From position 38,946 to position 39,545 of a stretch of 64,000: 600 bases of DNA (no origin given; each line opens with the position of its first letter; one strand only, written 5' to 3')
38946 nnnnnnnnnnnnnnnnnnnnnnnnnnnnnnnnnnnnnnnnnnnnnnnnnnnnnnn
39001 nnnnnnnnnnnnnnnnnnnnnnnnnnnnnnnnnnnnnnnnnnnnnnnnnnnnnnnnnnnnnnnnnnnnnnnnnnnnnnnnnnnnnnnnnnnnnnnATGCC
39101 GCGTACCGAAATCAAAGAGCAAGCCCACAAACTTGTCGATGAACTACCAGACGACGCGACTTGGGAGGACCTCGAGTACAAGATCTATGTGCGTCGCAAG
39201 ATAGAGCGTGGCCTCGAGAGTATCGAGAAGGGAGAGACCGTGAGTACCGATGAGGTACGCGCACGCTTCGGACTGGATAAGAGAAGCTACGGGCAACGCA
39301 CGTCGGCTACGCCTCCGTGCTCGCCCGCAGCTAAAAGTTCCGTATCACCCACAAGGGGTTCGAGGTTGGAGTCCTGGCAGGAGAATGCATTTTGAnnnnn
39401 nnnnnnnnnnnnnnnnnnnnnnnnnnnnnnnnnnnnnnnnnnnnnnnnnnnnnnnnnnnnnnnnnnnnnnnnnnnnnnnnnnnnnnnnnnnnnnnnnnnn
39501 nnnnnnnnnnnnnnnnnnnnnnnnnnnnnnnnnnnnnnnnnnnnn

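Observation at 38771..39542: Small antitoxin-like gene embedded between repeat copies, with its C-terminus read from a repeat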

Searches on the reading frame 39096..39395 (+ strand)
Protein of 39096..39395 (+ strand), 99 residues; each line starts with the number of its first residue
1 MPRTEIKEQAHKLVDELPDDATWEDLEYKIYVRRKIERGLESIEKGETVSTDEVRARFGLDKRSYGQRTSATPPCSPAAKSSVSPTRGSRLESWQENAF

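Call 7: search_protein_families(library=pfam, proteins=[window:39096-39392:+], max_evalue=1)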
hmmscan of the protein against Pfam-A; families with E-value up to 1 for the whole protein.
seq(99 aa): 0 families

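Call 8: search_protein_families(library=ncbifam, proteins=[window:39096-39392:+], max_evalue=10)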
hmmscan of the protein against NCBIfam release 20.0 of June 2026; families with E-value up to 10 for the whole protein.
seq(99 aa): 2 families
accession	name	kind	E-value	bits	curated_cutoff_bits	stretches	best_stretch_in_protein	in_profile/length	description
NF048017.1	antitoxin_RelB_like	equivalog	0.0055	16.9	50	1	36-61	42-69/70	type II toxin-antitoxin system RelB family antitoxin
NF050811.1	RelB_ParD_antitoxin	subfamily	0.0062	16.7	60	1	33-59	57-83/83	type II toxin-antitoxin system RelB/ParD family antitoxin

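Call 9: find_homologous_proteins(query=window:39096-39392:+, max_evalue=0.01)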
Query seq(99 aa) (99 aa): 33 proteins with E <= 0.01 among 33 candidates.
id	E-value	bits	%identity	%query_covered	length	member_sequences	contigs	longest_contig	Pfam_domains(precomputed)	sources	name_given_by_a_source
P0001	1.5e-27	114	87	64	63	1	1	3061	-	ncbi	-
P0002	8.3e-24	102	78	64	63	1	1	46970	-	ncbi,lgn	-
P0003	1.8e-23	101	77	63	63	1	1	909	-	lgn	-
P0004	1.9e-20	91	72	61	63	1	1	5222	-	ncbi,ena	-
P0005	4.8e-20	90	73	64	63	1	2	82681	-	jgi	jgi:hypothetical protein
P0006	1.8e-19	88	73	60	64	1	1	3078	-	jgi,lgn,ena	-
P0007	3.6e-19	87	74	59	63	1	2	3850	-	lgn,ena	-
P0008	8.4e-19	86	56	80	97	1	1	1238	-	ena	-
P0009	8.4e-19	86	68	64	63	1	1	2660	-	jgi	jgi:hypothetical protein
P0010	8.6e-19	86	76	56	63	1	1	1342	-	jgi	jgi:hypothetical protein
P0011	2.6e-18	84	72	59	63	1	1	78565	-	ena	-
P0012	6.8e-18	83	69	59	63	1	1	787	-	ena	-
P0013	8.4e-17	79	70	62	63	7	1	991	-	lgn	-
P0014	3.7e-15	74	60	61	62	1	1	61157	-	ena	-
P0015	4.5e-15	74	74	43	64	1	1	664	-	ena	-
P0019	1.3e-13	69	82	45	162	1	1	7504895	PF05016.22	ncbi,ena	-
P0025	1.5e-11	63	57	61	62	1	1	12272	-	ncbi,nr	ncbi:MAG: hypothetical protein HY343_05565 [Lentisphaerae bacterium]|nr:hypothetical protein [Lentis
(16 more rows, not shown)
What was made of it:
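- JGI names two family members 'predicted transcriptional regulator' (call 9).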

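Call 11: find_encoding_contigs(protein=P0001, flank=3000, max_places=4)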
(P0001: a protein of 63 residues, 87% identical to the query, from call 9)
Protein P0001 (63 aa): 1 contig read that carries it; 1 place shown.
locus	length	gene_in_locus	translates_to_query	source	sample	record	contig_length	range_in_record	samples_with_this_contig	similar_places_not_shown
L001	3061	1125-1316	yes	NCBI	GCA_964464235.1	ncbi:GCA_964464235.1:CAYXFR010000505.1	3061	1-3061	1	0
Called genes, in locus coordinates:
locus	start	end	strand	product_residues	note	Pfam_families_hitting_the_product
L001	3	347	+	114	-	?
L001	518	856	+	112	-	PF13744:HTH_37 (faint), PF13560:HTH_31 (weak), PF12844:HTH_19 (weak), PF01381:HTH_3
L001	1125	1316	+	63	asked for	-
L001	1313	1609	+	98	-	PF05016:ParE_toxin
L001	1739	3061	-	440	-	?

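Call 12: find_encoding_contigs(protein=P0002, flank=6000, max_places=4)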
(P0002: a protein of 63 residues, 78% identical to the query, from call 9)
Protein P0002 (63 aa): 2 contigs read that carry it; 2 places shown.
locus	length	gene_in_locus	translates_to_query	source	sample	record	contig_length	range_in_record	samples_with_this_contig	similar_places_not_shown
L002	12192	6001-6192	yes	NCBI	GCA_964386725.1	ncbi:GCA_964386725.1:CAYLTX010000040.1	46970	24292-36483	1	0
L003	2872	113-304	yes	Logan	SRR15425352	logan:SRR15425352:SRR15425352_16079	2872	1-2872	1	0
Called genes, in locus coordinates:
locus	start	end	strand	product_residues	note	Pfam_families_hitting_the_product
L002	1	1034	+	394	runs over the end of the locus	PF07075:NamZ_N, PF20732:NamZ_C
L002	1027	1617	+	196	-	PF01467:CTP_transf_like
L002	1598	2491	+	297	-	PF10727:Rossmann-like (weak), PF03807:F420_oxidored (weak), PF10728:DUF2520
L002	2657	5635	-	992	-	PF02861:Clp_N (weak), PF00004:AAA, PF17871:AAA_lid_9, PF07724:AAA_2, PF13401:AAA_22 (weak), PF00004:AAA (weak), PF07728:AAA_5, PF10431:ClpB_D2-small, +2 more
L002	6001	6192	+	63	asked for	-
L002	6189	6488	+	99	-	PF05016:ParE_toxin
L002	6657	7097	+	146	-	PF04542:Sigma70_r2, PF08281:Sigma70_r4_2 (weak)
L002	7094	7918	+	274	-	-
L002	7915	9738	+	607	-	PF00656:Peptidase_C14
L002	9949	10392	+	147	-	PF01042:Ribonuc_L-PSP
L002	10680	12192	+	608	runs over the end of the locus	PF03411:Peptidase_M74, PF02985:HEAT (faint), PF13646:HEAT_2 (weak)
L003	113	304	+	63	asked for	-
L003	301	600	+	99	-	PF05016:ParE_toxin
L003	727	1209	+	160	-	PF04542:Sigma70_r2, PF08281:Sigma70_r4_2 (weak)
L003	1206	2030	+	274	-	-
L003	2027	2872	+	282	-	?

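Call 13: find_encoding_contigs(protein=P0019, flank=6000, max_places=4)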
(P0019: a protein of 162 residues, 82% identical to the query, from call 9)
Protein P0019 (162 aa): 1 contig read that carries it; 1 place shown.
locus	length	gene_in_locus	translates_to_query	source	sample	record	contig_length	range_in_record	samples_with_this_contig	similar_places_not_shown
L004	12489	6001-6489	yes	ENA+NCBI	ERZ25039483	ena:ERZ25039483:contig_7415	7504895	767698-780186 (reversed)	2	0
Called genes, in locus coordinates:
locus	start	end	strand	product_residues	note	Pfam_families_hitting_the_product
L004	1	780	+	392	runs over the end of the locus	PF16976:RcpC (weak)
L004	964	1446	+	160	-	PF01161:PBP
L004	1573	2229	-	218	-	-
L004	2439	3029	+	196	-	-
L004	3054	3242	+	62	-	-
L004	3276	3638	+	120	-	-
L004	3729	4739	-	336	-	PF00756:Esterase, PF01738:DLH (faint), PF10503:Esterase_PHB (weak), PF02230:Abhydrolase_2, PF00326:Peptidase_S9 (weak)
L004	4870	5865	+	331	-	PF00296:Bac_luciferase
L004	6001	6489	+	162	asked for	PF05016:ParE_toxin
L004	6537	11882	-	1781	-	PF12458:DUF3686, PF13401:AAA_22 (faint), PF25472:DUF7902, PF00004:AAA (weak), PF07728:AAA_5 (weak)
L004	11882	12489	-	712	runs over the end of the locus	-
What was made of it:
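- On Type II antitoxin partnered with a ParE/RelE-superfamily toxin: PF05016 gene with a 4-nt overlap in L001-L004 (calls 11-13).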

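Call 19: find_encoding_contigs(protein=window:39096-39395:+, flank=10000, max_places=6)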
Protein window:39096-39395:+ (99 aa): no gene with exactly this product is on record in the collection.
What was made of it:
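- The exact 99-aa product is not on record in any public assembly (call 19).
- Tried and rejected: The exact 99-aa product is not on record (call 19).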

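Call 45: search_protein_families(library=pfam, proteins=[L001:1313-1609:+], max_evalue=0.001)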
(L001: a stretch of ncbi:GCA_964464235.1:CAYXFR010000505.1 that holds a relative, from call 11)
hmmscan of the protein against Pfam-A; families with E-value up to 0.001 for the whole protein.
L001:1313-1609:+ (98 aa): 1 family
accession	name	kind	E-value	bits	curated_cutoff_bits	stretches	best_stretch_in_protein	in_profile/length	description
PF05016.21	ParE_toxin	-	2e-21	76.8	23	1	3-89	1-87/89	ParE toxin of type II toxin-antitoxin system, parDE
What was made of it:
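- Closest known: ParD / RelB-type antitoxins of ParE/RelE-superfamily toxins. Same: A small acidic protein encoded immediately upstream of, and overlapping, a PF05016 toxin gene (calls 11-13, 45).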

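Call 49: search_protein_families(library=phrogs, proteins=[P0025, P0014], max_evalue=0.1)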
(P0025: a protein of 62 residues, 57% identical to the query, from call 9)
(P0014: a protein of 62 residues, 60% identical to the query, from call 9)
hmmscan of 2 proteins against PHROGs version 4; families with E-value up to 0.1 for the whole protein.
P0025 (62 aa): 0 families

P0014 (62 aa): 0 families

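Call 62: predict_structure(alignment_id=A6)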
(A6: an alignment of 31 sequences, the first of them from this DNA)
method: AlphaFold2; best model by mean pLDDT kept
length: 99 residues; sequences in the alignment: 31
mean_pLDDT: 67.0   pTM: 0.34
mean pLDDT of the five models: 67.0, 66.7, 65.3, 64.9, 64.2
residues with pLDDT >= 90: 0; 70-90: 50; 50-70: 35; < 50: 14
segments of 3 or more residues with pLDDT < 50: 93-96
pLDDT, mean of each block of 10 residues (from residue 1): 66 78 83 82 74 74 54 55 53 50
secondary structure, 60 per line:
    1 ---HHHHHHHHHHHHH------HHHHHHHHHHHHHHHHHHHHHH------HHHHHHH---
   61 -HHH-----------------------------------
elements in order: H4-16 H23-44 H51-57
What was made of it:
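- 39285..39395 (+): Read-through tail, residues 64-99 plus the stop. Residues 64-91 come from B2 and 92-99 from the spacer. AF2 gives pLDDT 50-55 and no secondary structure (call 62).
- The tail has pLDDT 50-55 and no secondary structure (call 62). It is predicted disordered (call 62).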
